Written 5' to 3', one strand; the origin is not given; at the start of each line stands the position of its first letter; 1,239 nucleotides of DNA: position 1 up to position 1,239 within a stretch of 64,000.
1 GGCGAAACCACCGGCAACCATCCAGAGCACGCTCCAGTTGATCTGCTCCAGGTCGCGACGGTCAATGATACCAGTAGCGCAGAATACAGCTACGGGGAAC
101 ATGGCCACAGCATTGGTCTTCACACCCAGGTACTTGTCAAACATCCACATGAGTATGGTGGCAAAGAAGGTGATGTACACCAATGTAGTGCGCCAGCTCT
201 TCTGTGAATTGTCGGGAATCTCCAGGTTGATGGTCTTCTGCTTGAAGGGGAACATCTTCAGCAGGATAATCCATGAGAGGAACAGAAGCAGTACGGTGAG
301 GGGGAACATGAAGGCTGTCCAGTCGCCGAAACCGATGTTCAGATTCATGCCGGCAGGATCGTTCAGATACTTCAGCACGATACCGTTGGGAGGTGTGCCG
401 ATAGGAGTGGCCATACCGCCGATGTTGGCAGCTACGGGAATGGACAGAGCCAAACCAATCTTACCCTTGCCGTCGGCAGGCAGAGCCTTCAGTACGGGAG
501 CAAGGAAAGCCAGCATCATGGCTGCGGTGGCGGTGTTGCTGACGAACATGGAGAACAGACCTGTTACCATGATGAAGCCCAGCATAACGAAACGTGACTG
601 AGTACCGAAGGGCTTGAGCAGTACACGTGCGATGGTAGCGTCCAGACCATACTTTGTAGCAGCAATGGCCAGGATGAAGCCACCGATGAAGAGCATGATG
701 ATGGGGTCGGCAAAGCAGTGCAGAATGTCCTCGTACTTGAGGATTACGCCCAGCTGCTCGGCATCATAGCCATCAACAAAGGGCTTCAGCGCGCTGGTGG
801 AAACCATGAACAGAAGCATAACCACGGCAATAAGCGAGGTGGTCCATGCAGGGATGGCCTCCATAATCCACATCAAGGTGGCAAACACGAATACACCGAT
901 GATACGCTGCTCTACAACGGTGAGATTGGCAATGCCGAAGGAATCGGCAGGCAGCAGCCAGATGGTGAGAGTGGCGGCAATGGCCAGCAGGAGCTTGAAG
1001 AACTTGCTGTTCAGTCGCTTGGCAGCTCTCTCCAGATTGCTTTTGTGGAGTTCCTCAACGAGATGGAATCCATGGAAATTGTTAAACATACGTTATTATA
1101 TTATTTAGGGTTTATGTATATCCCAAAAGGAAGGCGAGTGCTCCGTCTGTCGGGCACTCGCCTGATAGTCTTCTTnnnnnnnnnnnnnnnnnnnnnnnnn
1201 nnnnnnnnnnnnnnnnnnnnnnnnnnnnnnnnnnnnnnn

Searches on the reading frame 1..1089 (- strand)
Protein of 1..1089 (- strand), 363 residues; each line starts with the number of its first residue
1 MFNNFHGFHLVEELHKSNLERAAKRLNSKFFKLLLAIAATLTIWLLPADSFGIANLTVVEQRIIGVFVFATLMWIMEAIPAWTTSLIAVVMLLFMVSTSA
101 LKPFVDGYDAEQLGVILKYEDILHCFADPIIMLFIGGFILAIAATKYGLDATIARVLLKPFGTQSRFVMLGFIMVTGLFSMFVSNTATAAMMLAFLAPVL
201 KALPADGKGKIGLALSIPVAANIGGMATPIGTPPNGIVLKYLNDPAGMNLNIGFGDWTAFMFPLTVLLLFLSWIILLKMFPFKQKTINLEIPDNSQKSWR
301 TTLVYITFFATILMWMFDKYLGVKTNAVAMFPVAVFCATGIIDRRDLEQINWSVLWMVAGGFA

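Call 64: search_protein_families(library=pfam, proteins=[window:1-1089:-], max_evalue=0.00001)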
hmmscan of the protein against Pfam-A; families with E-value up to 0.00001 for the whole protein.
window:1-1089:- (363 aa): 2 families
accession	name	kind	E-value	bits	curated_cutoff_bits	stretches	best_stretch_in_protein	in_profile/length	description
PF03600.22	CitMHS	-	6.2e-32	111.4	31.9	1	72-362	2-258/336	Citrate transporter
PF00939.25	Na_sulph_symp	-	3e-31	109.4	27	1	28-361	2-331/472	Sodium:sulfate symporter transmembrane region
